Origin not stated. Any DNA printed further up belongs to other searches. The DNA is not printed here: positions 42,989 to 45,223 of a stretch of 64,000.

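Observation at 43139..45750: Unusual flavocytochrome: periplasmic tetraheme cytochrome c fused to a CrtI/amine-oxidase-family FAD oxidoreductase, translationally coupled to a spermidine-synthase-like gene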

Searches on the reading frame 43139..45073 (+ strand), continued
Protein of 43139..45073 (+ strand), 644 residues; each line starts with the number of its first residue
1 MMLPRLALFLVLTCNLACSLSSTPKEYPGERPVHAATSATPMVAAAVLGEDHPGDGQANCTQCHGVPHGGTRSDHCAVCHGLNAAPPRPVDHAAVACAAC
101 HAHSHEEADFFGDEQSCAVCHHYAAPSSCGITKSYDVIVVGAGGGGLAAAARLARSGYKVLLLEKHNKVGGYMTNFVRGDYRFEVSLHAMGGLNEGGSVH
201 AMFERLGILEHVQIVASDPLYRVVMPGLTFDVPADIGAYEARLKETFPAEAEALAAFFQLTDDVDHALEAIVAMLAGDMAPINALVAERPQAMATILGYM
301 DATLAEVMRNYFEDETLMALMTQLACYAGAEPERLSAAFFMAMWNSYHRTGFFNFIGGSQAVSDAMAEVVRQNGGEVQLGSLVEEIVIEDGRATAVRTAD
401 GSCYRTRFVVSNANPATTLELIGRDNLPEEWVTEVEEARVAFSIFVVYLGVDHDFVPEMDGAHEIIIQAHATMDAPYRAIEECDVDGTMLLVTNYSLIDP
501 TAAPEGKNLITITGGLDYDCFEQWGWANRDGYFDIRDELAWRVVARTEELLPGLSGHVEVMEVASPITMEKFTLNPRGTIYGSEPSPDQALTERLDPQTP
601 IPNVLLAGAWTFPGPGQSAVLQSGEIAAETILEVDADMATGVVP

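Call 6: find_homologous_proteins(query=window:43139-45073:+, max_evalue=0.00001)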
Query window:43139-45073:+ (644 aa): 269 proteins with E <= 0.00001 among 8000 candidates; the best 120 are listed.
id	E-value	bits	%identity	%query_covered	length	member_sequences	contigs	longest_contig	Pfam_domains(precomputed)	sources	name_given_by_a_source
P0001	0.0e+0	1478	100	100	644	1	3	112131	PF01946.24,PF01266.31,PF01593.31,PF13450.13,PF00890.31,PF07992.21,PF03486.21,PF01134.29,PF01494.26,PF12831.14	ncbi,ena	-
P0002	3.1e-219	748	55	94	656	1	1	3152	PF01946.24,PF01266.31,PF01593.31,PF13450.13,PF00890.31,PF07992.21,PF03486.21,PF01494.26,PF12831.14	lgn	-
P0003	1.9e-213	729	56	93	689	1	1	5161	PF01946.24,PF01266.31,PF01593.31,PF13450.13,PF00890.31,PF07992.21,PF12831.14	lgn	-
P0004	2.8e-212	725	55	95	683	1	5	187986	PF01946.24,PF01266.31,PF01593.31,PF13450.13,PF00890.31,PF03486.21,PF12831.14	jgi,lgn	jgi:prolycopene isomerase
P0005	1.0e-194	667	50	95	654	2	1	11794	PF01946.24,PF01266.31,PF01593.31,PF13450.13,PF00890.31,PF07992.21,PF03486.21,PF12831.14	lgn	-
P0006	1.7e-192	660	50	94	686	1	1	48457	PF01946.24,PF01266.31,PF01593.31,PF13450.13,PF00890.31,PF07992.21,PF13738.13,PF03486.21,PF01494.26,PF12831.14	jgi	jgi:all-trans-retinol 13,14-reductase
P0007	1.4e-191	656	49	94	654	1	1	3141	PF01946.24,PF01266.31,PF01593.31,PF13450.13,PF00890.31,PF07992.21,PF13738.13,PF03486.21,PF01494.26,PF12831.14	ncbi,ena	-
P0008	1.8e-191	656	49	94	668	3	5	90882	PF01946.24,PF01266.31,PF01593.31,PF13450.13,PF00890.31,PF13738.13,PF03486.21,PF01494.26,PF12831.14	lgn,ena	-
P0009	2.7e-190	652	49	94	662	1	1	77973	PF01946.24,PF01266.31,PF01593.31,PF13450.13,PF00890.31,PF07992.21,PF13738.13,PF03486.21,PF01494.26,PF12831.14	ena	-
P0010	7.6e-188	644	47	98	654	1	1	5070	PF01946.24,PF01266.31,PF01593.31,PF13450.13,PF00890.31,PF07992.21,PF13738.13,PF03486.21,PF01494.26,PF12831.14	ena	-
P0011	2.9e-187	642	49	94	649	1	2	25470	PF01946.24,PF01266.31,PF01593.31,PF13450.13,PF00890.31,PF01494.26,PF12831.14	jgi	jgi:prolycopene isomerase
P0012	1.1e-184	634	49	94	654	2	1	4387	PF01946.24,PF01266.31,PF01593.31,PF13450.13,PF00890.31,PF07992.21,PF13738.13,PF03486.21,PF01494.26,PF12831.14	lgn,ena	-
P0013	7.1e-184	631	48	94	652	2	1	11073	PF01946.24,PF01266.31,PF01593.31,PF13450.13,PF00890.31,PF07992.21,PF13738.13,PF03486.21,PF01494.26,PF12831.14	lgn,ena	-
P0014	4.8e-183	628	47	94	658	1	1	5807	PF01946.24,PF01266.31,PF01593.31,PF13450.13,PF00890.31,PF07992.21,PF03486.21,PF01494.26,PF12831.14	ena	-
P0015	1.1e-182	627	48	93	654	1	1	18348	PF01946.24,PF01266.31,PF01593.31,PF13450.13,PF00890.31,PF07992.21,PF00070.34,PF13738.13,PF03486.21,PF01494.26,PF12831.14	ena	-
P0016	2.2e-182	626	46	98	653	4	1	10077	PF01946.24,PF01266.31,PF01593.31,PF13450.13,PF00890.31,PF07992.21,PF13738.13,PF03486.21,PF01494.26,PF12831.14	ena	-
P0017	8.5e-182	624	48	94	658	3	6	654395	PF01946.24,PF01266.31,PF01593.31,PF13450.13,PF00890.31,PF03486.21,PF12831.14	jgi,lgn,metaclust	metaclust:\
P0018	4.1e-180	619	49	89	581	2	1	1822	PF01946.24,PF01266.31,PF01593.31,PF13450.13,PF00890.31,PF07992.21,PF13738.13,PF03486.21,PF01494.26,PF12831.14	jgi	-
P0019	1.3e-179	617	49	93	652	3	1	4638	PF01946.24,PF01266.31,PF01593.31,PF13450.13,PF00890.31,PF07992.21,PF03486.21,PF01494.26,PF12831.14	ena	-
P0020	2.2e-179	616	47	94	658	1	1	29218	PF01946.24,PF01266.31,PF01593.31,PF13450.13,PF00890.31,PF12831.14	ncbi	-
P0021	3.9e-179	615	45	98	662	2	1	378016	PF01946.24,PF01266.31,PF01593.31,PF13450.13,PF00890.31,PF07992.21,PF00070.34,PF03486.21,PF01134.29,PF01494.26,PF12831.14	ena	-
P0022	4.9e-179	615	48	93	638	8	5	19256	PF01946.24,PF01266.31,PF01593.31,PF13450.13,PF00890.31,PF07992.21,PF03486.21,PF01134.29,PF01494.26,PF12831.14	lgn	-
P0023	2.3e-178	613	47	94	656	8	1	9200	PF01946.24,PF01266.31,PF01593.31,PF13450.13,PF00890.31,PF07992.21,PF03486.21,PF01494.26,PF12831.14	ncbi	-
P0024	1.1e-177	611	48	94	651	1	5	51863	PF01946.24,PF01266.31,PF01593.31,PF13450.13,PF00890.31,PF07992.21,PF13738.13,PF03486.21,PF01494.26,PF12831.14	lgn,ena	-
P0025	3.1e-177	609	46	97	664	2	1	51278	PF01946.24,PF01266.31,PF01593.31,PF13450.13,PF00890.31,PF07992.21,PF00070.34,PF03486.21,PF01134.29,PF01494.26,PF12831.14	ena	-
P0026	1.4e-176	607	47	95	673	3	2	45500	PF01946.24,PF01266.31,PF01593.31,PF13450.13,PF00890.31,PF07992.21,PF03486.21,PF12831.14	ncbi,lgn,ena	-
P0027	1.5e-175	604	47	94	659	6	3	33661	PF01946.24,PF01266.31,PF01593.31,PF13450.13,PF00890.31,PF12831.14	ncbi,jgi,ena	jgi:prolycopene isomerase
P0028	2.8e-172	593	45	96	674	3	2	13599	PF01946.24,PF01266.31,PF01593.31,PF13450.13,PF00890.31,PF03486.21,PF12831.14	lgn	-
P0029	6.7e-171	588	46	93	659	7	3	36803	PF01266.31,PF01593.31,PF13450.13,PF00890.31,PF07992.21,PF03486.21,PF12831.14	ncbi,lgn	-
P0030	1.5e-168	580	45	97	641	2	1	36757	PF01946.24,PF01266.31,PF01593.31,PF13450.13,PF00890.31,PF07992.21,PF03486.21,PF12831.14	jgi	-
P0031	6.8e-168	578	44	98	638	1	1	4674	PF01266.31,PF01593.31,PF13450.13,PF00890.31,PF07992.21,PF00070.34,PF03486.21,PF12831.14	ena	-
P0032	1.1e-166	574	47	93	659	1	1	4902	PF01946.24,PF01266.31,PF01593.31,PF13450.13,PF00890.31,PF07992.21,PF12831.14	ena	-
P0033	2.1e-165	570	43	93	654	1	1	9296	PF01946.24,PF01266.31,PF01593.31,PF13450.13,PF00890.31,PF07992.21,PF03486.21,PF01494.26,PF12831.14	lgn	-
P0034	2.4e-165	570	45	95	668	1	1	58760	PF01946.24,PF01266.31,PF01593.31,PF13450.13,PF00890.31,PF07992.21,PF03486.21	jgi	jgi:prolycopene isomerase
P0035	3.6e-165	569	46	93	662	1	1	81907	PF01266.31,PF01593.31,PF13450.13,PF07992.21,PF03486.21,PF12831.14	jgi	jgi:prolycopene isomerase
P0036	1.0e-164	568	44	95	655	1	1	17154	PF01266.31,PF01593.31,PF13450.13,PF00890.31,PF03486.21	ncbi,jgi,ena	-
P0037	1.4e-164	567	46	93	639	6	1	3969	PF01946.24,PF01266.31,PF01593.31,PF13450.13,PF00890.31,PF07992.21,PF03486.21,PF01494.26,PF12831.14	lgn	-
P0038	2.4e-163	563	44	93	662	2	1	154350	PF01946.24,PF01266.31,PF01593.31,PF13450.13,PF00890.31,PF07992.21,PF03486.21,PF01494.26,PF12831.14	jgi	-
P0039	6.4e-163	562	45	93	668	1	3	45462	PF01946.24,PF01266.31,PF01593.31,PF13450.13,PF00890.31,PF12831.14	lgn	-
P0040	7.5e-163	562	44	97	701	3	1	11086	PF01946.24,PF01266.31,PF01593.31,PF13450.13,PF00890.31,PF07992.21,PF03486.21,PF12831.14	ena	-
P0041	1.1e-162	561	46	97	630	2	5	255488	PF01946.24,PF01266.31,PF01593.31,PF13450.13,PF00890.31,PF07992.21,PF12831.14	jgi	jgi:prolycopene isomerase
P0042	1.3e-162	561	46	93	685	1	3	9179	PF01946.24,PF01266.31,PF01593.31,PF13450.13,PF00890.31,PF07992.21,PF03486.21,PF12831.14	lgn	-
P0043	3.0e-162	560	50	74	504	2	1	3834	PF01266.31,PF01593.31,PF13450.13,PF00890.31,PF12831.14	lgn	-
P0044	6.2e-162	559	46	95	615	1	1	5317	PF01266.31,PF01593.31,PF13450.13,PF00890.31,PF07992.21,PF03486.21,PF01494.26,PF12831.14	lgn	-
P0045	6.6e-161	555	46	96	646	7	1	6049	PF01946.24,PF01266.31,PF01593.31,PF13450.13,PF00890.31,PF07992.21,PF03486.21,PF01494.26,PF12831.14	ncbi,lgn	-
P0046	3.6e-160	553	44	93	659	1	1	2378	PF01946.24,PF01266.31,PF01593.31,PF13450.13,PF00890.31,PF07992.21,PF03486.21,PF01494.26,PF12831.14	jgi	jgi:all-trans-retinol 13,14-reductase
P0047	6.2e-160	552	45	93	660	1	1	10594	PF01946.24,PF01266.31,PF01593.31,PF13450.13,PF00890.31,PF07992.21,PF03486.21,PF12831.14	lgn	-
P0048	1.0e-159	551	44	93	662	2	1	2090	PF01946.24,PF01266.31,PF01593.31,PF13450.13,PF00890.31,PF07992.21,PF03486.21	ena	-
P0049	2.0e-159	550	45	93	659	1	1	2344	PF01946.24,PF01266.31,PF01593.31,PF13450.13,PF00890.31,PF07992.21,PF03486.21,PF12831.14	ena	-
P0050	4.0e-159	549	46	93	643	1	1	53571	PF01946.24,PF01266.31,PF01593.31,PF13450.13,PF00890.31,PF07992.21,PF03486.21,PF01494.26,PF12831.14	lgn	-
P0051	6.1e-159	549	49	75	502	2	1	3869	PF01946.24,PF01266.31,PF01593.31,PF13450.13,PF00890.31,PF07992.21,PF13738.13,PF03486.21,PF12831.14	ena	-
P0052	7.3e-159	548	45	93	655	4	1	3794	PF01946.24,PF01266.31,PF01593.31,PF13450.13,PF00890.31,PF07992.21,PF03486.21,PF01494.26,PF12831.14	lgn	-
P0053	8.5e-159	548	42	93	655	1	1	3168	PF01946.24,PF01266.31,PF01593.31,PF13450.13,PF00890.31,PF07992.21,PF03486.21,PF01494.26,PF12831.14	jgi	-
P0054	1.1e-158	548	43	93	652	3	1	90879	PF01946.24,PF01266.31,PF01593.31,PF13450.13,PF00890.31,PF07992.21,PF03486.21,PF01494.26,PF12831.14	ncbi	-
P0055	1.6e-158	547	44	97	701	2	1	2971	PF01946.24,PF01266.31,PF01593.31,PF13450.13,PF00890.31,PF07992.21,PF03486.21,PF01494.26,PF12831.14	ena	-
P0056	2.1e-158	547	49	80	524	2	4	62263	PF01946.24,PF01266.31,PF01593.31,PF13450.13,PF00890.31,PF07992.21,PF03486.21,PF01134.29,PF01494.26,PF12831.14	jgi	-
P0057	3.4e-158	546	45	96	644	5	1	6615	PF01946.24,PF01266.31,PF01593.31,PF13450.13,PF00890.31,PF02085.22,PF01494.26,PF12831.14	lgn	-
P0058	2.3e-157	543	46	93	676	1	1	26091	PF01946.24,PF01266.31,PF01593.31,PF13450.13,PF00890.31,PF07992.21,PF03486.21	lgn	-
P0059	2.7e-157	543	43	98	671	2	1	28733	PF01266.31,PF01593.31,PF13450.13,PF00890.31,PF03486.21,PF02085.22,PF14522.12,PF12831.14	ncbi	-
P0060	4.7e-156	539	43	93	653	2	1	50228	PF01946.24,PF01266.31,PF01593.31,PF13450.13,PF00890.31,PF07992.21,PF13738.13,PF03486.21,PF12831.14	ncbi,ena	-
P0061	1.2e-155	538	49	81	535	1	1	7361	PF01946.24,PF01266.31,PF01593.31,PF13450.13,PF00890.31,PF07992.21,PF03486.21,PF01494.26,PF12831.14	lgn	-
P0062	2.3e-155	537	44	93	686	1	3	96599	PF01946.24,PF01266.31,PF01593.31,PF13450.13,PF00890.31,PF07992.21,PF03486.21,PF01494.26,PF12831.14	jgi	jgi:prolycopene isomerase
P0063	9.8e-155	535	43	99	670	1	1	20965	PF01946.24,PF01266.31,PF01593.31,PF13450.13,PF00890.31,PF07992.21,PF03486.21,PF01494.26,PF12831.14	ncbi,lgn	-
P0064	2.1e-154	534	49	78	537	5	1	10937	PF01946.24,PF01266.31,PF01593.31,PF13450.13,PF00890.31,PF07992.21,PF03486.21,PF01134.29,PF01494.26,PF12831.14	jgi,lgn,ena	-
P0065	7.4e-154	532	49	78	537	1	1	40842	PF01946.24,PF01266.31,PF01593.31,PF13450.13,PF00890.31,PF07992.21,PF13738.13,PF03486.21,PF01494.26,PF12831.14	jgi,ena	-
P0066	1.0e-153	531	51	77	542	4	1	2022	PF01946.24,PF01266.31,PF01593.31,PF13450.13,PF00890.31,PF07992.21,PF03486.21,PF01494.26,PF12831.14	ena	-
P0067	1.5e-153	531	48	78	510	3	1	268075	PF01946.24,PF01266.31,PF01593.31,PF13450.13,PF00890.31,PF07992.21,PF13738.13,PF03486.21,PF01494.26,PF12831.14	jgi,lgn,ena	-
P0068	2.0e-153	530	49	78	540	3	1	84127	PF01946.24,PF01266.31,PF01593.31,PF13450.13,PF00890.31,PF07992.21,PF13738.13,PF03486.21,PF01134.29,PF01494.26,PF12831.14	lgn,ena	-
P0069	2.7e-153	530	45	93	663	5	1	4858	PF01946.24,PF01266.31,PF01593.31,PF13450.13,PF00890.31,PF07992.21,PF03486.21,PF12831.14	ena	-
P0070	4.2e-153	529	41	97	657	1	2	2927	PF01266.31,PF01593.31,PF13450.13,PF00890.31,PF07992.21,PF03486.21,PF01494.26,PF12831.14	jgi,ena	-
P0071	7.2e-153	529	50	77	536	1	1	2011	PF01946.24,PF01266.31,PF01593.31,PF13450.13,PF00890.31,PF07992.21,PF03486.21,PF01494.26,PF12831.14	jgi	-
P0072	3.5e-152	526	49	78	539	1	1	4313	PF01946.24,PF01266.31,PF01593.31,PF13450.13,PF00890.31,PF07992.21,PF03486.21,PF01494.26,PF12831.14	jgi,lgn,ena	-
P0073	1.1e-151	525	42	94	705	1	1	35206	PF01946.24,PF01266.31,PF01593.31,PF13450.13,PF00890.31,PF01494.26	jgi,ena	-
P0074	5.1e-149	516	47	81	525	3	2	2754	PF01266.31,PF01593.31,PF13450.13,PF00890.31,PF07992.21,PF03486.21,PF01494.26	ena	-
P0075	1.5e-148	514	49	80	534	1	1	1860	PF01266.31,PF01593.31,PF13450.13,PF00890.31,PF07992.21,PF03486.21,PF01134.29,PF01494.26,PF12831.14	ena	-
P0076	2.0e-148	514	48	78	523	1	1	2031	PF01266.31,PF01593.31,PF13450.13,PF00890.31,PF07992.21,PF13738.13,PF03486.21,PF12831.14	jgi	jgi:prolycopene isomerase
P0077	8.4e-147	509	48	78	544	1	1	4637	PF01266.31,PF01593.31,PF13450.13,PF00890.31,PF07992.21,PF03486.21,PF12831.14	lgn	-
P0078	9.4e-147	508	42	93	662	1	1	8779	PF01946.24,PF01266.31,PF01593.31,PF13450.13,PF00890.31,PF07992.21,PF03486.21,PF01494.26,PF12831.14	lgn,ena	-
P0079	1.5e-146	508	48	78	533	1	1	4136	PF01946.24,PF01266.31,PF01593.31,PF13450.13,PF00890.31,PF07992.21,PF03486.21,PF01134.29,PF01494.26,PF12831.14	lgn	-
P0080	3.4e-146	507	47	80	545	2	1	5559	PF01266.31,PF01593.31,PF13450.13,PF00890.31,PF07992.21,PF03486.21,PF01494.26,PF12831.14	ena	-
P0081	1.2e-145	505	48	77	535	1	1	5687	PF01946.24,PF01266.31,PF01593.31,PF13450.13,PF00890.31,PF07992.21,PF03486.21,PF01134.29,PF12831.14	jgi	jgi:phytoene desaturase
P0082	3.6e-145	503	49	79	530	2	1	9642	PF01946.24,PF01266.31,PF01593.31,PF13450.13,PF00890.31,PF07992.21,PF03486.21,PF01494.26,PF12831.14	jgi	-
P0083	4.3e-145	503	46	73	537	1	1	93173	PF01946.24,PF01266.31,PF01593.31,PF13450.13,PF00890.31,PF07992.21,PF03486.21,PF01494.26,PF12831.14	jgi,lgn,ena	-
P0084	4.8e-145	503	48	78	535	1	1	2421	PF01946.24,PF01266.31,PF01593.31,PF13450.13,PF00890.31,PF07992.21,PF03486.21,PF01494.26,PF12831.14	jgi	jgi:prolycopene isomerase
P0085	7.1e-145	502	48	77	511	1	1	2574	PF01266.31,PF01593.31,PF13450.13,PF00890.31,PF07992.21,PF03486.21,PF12831.14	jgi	jgi:prolycopene isomerase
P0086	1.0e-144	502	48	78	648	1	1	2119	PF01946.24,PF01266.31,PF01593.31,PF13450.13,PF00890.31,PF07992.21,PF03486.21,PF01134.29,PF01494.26,PF12831.14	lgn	-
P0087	1.1e-144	502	46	80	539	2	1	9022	PF01266.31,PF01593.31,PF13450.13,PF00890.31,PF07992.21,PF13738.13,PF03486.21,PF01494.26,PF12831.14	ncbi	-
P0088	1.7e-144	501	48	78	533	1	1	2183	PF01946.24,PF01266.31,PF01593.31,PF13450.13,PF00890.31,PF07992.21,PF03486.21,PF01134.29,PF12831.14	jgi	-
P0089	2.8e-144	500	46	78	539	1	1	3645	PF01266.31,PF01593.31,PF13450.13,PF00890.31,PF07992.21,PF13738.13,PF03486.21,PF01134.29,PF12831.14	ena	-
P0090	8.9e-144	499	46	80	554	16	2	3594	PF01266.31,PF01593.31,PF13450.13,PF00890.31,PF07992.21,PF03486.21,PF12831.14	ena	-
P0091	2.3e-143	497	46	80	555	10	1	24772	PF01946.24,PF01266.31,PF01593.31,PF13450.13,PF00890.31,PF07992.21,PF03486.21,PF05834.19,PF01494.26,PF12831.14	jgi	jgi:phytoene desaturase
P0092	1.9e-142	494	47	75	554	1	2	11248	PF01266.31,PF01593.31,PF13450.13,PF00890.31,PF07992.21,PF03486.21,PF12831.14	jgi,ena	-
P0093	2.3e-142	494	47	78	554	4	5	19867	PF01946.24,PF01266.31,PF01593.31,PF13450.13,PF00890.31,PF07992.21,PF03486.21,PF12831.14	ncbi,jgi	-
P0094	5.2e-142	493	46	78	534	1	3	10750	PF01946.24,PF01266.31,PF01593.31,PF13450.13,PF00890.31,PF07992.21,PF03486.21,PF01134.29,PF01494.26,PF12831.14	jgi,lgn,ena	-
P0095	6.9e-142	492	46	78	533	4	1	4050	PF01946.24,PF01266.31,PF01593.31,PF13450.13,PF00890.31,PF07992.21,PF03486.21,PF00996.25,PF01134.29,PF01494.26,PF12831.14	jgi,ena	-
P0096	1.1e-141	492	47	78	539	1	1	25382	PF01946.24,PF01266.31,PF01593.31,PF13450.13,PF00890.31,PF07992.21,PF03486.21,PF00996.25,PF01134.29,PF12831.14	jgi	jgi:all-trans-retinol 13,14-reductase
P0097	1.6e-141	491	46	79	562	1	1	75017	PF01266.31,PF01593.31,PF13450.13,PF00890.31,PF07992.21,PF03486.21,PF12831.14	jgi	-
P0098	2.5e-141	490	47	77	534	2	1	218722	PF01946.24,PF01266.31,PF01593.31,PF13450.13,PF00890.31,PF07992.21,PF03486.21,PF12831.14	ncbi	ncbi:MAG: NAD(P)/FAD-dependent oxidoreductase [Thermodesulfobacteriota bacterium]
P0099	9.8e-141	489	46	79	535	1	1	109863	PF01946.24,PF01266.31,PF01593.31,PF13450.13,PF00890.31,PF07992.21,PF13738.13,PF03486.21,PF01134.29,PF01494.26,PF12831.14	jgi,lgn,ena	-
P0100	1.2e-140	488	43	93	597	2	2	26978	PF01946.24,PF01266.31,PF01593.31,PF13450.13,PF00890.31,PF07992.21,PF03486.21,PF12831.14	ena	-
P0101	1.4e-140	488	45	81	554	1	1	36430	PF01266.31,PF01593.31,PF13450.13,PF00890.31,PF07992.21,PF03486.21,PF12831.14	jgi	-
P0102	1.6e-140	488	47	77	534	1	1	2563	PF01946.24,PF01266.31,PF01593.31,PF13450.13,PF00890.31,PF07992.21,PF03486.21,PF05834.19,PF01134.29,PF01494.26,PF12831.14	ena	-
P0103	2.9e-140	487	47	78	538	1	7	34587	PF01266.31,PF01593.31,PF13450.13,PF00890.31,PF07992.21,PF03486.21,PF12831.14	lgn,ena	-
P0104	7.9e-140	486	45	78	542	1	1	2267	PF01266.31,PF01593.31,PF13450.13,PF00890.31,PF07992.21,PF00070.34,PF13738.13,PF03486.21,PF01494.26,PF12831.14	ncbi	-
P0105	7.0e-139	482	45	80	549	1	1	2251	PF01946.24,PF01266.31,PF01593.31,PF13450.13,PF00890.31,PF07992.21,PF13738.13,PF03486.21,PF12831.14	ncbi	-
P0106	1.6e-138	481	46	80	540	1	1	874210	PF01266.31,PF01593.31,PF13450.13,PF00890.31,PF07992.21,PF03486.21,PF12831.14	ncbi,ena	-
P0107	8.1e-138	479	46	78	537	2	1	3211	PF01946.24,PF01266.31,PF01593.31,PF13450.13,PF00890.31,PF07992.21,PF03486.21,PF12831.14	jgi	jgi:prolycopene isomerase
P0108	1.4e-137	478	42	98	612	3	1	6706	PF01266.31,PF01593.31,PF13450.13,PF00890.31,PF07992.21,PF03486.21,PF00996.25,PF12831.14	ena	-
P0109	8.6e-137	475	46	75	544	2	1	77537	PF01946.24,PF01266.31,PF01593.31,PF13450.13,PF00890.31,PF07992.21,PF03486.21,PF00996.25,PF12831.14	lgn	-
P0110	1.8e-136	474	46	77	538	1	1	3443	PF01946.24,PF01266.31,PF01593.31,PF13450.13,PF00890.31,PF07992.21,PF03486.21,PF01134.29,PF12831.14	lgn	-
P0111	4.5e-136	473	47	78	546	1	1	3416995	PF01946.24,PF01266.31,PF01593.31,PF13450.13,PF00890.31,PF07992.21,PF03486.21,PF01134.29,PF12831.14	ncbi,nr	ncbi:MAG: NAD(P)/FAD-dependent oxidoreductase [Deltaproteobacteria bacterium]|nr:MAG: NAD(P)/FAD-dep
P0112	5.3e-136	473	46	80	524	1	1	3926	PF01946.24,PF01266.31,PF01593.31,PF13450.13,PF00890.31,PF07992.21,PF03486.21,PF12831.14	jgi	-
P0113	7.1e-136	472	45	75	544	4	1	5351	PF01266.31,PF01593.31,PF13450.13,PF00890.31,PF07992.21,PF03486.21,PF01494.26,PF12831.14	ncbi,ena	-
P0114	8.6e-136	472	47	78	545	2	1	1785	PF01946.24,PF01266.31,PF01593.31,PF13450.13,PF00890.31,PF07992.21,PF03486.21,PF01134.29,PF01494.26,PF12831.14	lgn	-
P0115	8.7e-136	472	47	78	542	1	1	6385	PF01946.24,PF01266.31,PF01593.31,PF13450.13,PF00890.31,PF07992.21,PF03486.21,PF01134.29,PF01494.26,PF12831.14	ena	-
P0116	1.1e-135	472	46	79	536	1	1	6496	PF01946.24,PF01266.31,PF01593.31,PF13450.13,PF00890.31,PF07992.21,PF03486.21,PF01494.26,PF12831.14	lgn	-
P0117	5.6e-135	470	45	78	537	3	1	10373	PF01946.24,PF01266.31,PF01593.31,PF13450.13,PF00890.31,PF07992.21,PF03486.21,PF12831.14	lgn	-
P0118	7.2e-135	469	44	75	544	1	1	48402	PF01946.24,PF01266.31,PF01593.31,PF13450.13,PF00890.31,PF07992.21,PF03486.21,PF12831.14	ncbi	-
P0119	1.2e-134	468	45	75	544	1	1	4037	PF01266.31,PF01593.31,PF13450.13,PF00890.31,PF07992.21,PF03486.21,PF12831.14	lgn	-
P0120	1.2e-134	468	45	75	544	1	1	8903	PF01946.24,PF01266.31,PF01593.31,PF13450.13,PF00890.31,PF07992.21,PF03486.21,PF01494.26,PF12831.14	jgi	jgi:phytoene desaturase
